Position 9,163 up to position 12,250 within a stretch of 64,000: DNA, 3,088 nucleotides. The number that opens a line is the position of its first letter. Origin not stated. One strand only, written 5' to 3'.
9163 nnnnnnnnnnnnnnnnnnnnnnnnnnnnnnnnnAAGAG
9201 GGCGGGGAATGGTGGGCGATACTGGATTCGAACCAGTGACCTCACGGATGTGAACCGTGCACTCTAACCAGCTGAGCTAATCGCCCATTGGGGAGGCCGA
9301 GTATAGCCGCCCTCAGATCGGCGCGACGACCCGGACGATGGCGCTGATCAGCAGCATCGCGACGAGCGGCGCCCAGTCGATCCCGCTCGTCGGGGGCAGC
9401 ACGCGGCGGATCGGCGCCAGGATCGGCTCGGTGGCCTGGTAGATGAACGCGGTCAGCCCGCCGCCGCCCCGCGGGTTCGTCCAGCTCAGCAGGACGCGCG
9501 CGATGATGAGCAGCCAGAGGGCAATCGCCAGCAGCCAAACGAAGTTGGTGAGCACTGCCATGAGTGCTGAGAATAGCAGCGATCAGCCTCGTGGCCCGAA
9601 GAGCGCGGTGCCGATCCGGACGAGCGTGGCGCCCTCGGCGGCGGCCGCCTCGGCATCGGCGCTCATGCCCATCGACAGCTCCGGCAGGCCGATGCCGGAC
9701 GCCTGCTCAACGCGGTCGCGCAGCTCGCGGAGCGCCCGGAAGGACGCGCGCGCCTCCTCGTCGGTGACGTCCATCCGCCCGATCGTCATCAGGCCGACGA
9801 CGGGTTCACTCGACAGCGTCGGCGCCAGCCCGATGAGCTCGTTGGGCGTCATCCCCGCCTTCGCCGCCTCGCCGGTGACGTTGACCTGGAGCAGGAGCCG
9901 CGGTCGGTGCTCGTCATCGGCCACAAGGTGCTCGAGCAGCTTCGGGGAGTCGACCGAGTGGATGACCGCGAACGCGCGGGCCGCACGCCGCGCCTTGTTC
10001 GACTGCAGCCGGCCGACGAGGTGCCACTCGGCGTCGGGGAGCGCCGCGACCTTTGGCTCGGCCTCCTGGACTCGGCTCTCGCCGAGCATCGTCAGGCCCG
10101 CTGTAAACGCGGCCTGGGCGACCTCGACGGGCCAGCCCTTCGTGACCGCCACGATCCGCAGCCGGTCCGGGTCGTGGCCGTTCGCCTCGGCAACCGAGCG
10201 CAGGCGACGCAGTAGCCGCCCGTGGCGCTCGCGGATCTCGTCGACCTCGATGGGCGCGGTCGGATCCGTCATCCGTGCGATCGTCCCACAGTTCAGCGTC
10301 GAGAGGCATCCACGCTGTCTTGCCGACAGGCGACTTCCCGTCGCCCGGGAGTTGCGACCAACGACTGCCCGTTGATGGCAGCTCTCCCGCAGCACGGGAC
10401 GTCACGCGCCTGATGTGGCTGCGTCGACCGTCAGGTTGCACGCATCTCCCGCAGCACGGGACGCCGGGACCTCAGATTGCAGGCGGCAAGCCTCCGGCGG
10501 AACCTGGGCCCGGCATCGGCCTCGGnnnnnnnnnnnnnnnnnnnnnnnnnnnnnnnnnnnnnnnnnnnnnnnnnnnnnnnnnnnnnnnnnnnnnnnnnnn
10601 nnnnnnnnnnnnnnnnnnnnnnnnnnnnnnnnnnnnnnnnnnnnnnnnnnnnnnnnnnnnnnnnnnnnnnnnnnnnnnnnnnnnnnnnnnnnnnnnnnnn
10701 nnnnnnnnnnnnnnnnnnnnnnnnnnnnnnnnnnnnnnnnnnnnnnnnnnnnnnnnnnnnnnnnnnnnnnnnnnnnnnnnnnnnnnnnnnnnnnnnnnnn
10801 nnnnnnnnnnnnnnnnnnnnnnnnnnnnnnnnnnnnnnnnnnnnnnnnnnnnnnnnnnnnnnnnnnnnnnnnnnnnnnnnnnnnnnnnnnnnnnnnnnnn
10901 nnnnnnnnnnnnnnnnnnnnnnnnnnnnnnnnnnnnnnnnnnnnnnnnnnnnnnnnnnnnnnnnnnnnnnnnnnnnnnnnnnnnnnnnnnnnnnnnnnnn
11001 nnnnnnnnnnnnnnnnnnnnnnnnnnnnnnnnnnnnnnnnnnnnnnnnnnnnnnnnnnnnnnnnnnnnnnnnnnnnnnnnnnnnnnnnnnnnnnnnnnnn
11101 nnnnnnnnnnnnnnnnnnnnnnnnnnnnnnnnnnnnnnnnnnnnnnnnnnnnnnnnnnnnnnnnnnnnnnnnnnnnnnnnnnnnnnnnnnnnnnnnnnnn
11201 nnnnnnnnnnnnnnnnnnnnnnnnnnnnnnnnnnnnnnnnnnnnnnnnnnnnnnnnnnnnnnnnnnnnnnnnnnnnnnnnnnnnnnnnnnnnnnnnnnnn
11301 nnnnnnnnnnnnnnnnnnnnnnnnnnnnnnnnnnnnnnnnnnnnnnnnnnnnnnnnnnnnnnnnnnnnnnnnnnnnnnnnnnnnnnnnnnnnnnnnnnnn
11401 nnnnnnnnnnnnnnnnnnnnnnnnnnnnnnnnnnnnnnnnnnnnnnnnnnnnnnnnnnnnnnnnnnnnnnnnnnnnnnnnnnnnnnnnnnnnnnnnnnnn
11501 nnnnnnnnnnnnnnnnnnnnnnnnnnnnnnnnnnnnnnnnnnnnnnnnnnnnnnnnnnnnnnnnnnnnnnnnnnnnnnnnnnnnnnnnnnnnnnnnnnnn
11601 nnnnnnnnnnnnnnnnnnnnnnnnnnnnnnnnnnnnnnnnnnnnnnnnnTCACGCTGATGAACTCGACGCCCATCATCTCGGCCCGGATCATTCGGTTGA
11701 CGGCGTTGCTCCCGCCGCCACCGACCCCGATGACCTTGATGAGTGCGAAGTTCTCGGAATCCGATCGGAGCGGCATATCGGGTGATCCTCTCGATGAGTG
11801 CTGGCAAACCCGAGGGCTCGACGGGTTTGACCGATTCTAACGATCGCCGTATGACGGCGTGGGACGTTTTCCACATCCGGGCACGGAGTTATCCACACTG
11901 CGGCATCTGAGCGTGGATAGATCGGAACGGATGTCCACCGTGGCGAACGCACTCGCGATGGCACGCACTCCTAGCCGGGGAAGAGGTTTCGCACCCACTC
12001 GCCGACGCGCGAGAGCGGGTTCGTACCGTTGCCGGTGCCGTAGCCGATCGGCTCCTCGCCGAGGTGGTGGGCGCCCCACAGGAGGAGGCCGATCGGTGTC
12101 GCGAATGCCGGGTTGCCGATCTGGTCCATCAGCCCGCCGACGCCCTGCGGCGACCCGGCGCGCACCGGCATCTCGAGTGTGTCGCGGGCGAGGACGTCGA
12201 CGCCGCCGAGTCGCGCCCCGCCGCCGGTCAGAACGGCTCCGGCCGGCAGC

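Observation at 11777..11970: DnaA-box cluster in the ftsA-ftsZ intergenic spacer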

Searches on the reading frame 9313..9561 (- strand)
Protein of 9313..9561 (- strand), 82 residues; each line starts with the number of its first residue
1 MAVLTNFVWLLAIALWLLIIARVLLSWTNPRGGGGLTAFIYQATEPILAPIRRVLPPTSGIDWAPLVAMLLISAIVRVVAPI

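Call 30: search_protein_families(library=pfam, proteins=[window:9313-9561:-])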
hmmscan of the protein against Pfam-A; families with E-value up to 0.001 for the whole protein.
window:9313-9561:- (82 aa): 1 family
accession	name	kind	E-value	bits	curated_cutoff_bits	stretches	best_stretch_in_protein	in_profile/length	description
PF02325.22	YGGT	-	8.4e-18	65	27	1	14-78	6-69/70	YGGT family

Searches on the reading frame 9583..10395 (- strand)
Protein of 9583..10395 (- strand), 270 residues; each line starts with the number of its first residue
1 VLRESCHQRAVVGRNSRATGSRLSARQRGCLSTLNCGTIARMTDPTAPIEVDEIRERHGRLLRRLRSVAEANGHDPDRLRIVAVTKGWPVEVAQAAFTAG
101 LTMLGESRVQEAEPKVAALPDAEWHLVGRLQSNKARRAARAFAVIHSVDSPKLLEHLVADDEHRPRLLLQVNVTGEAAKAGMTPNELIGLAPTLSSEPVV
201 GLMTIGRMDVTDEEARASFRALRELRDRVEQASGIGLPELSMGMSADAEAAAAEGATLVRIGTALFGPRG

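Call 30: search_protein_families(library=pfam, proteins=[window:9583-10395:-])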
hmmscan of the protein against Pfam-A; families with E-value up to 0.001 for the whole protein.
window:9583-10395:- (270 aa): 1 family
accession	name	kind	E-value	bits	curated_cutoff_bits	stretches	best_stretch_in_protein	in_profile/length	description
PF01168.26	Ala_racemase_N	-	3.4e-19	69.9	24.1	1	80-268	22-218/220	Alanine racemase, N-terminal domain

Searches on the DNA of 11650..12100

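Call 21: search_rna_families(source=window, start=11650, end=12100, threshold=evalue, max_evalue=1)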
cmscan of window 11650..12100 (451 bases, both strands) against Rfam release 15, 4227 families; matches with E-value up to 1: 0.
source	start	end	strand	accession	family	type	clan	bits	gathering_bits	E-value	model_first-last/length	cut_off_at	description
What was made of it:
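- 11805..11829 (-): Hairpin at the predicted 5' end of the ftsZ leader: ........, 9-nt loop, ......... No Rfam family matches (call 21).
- Tried and rejected: Rfam on the spacer: no family matched (call 21).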
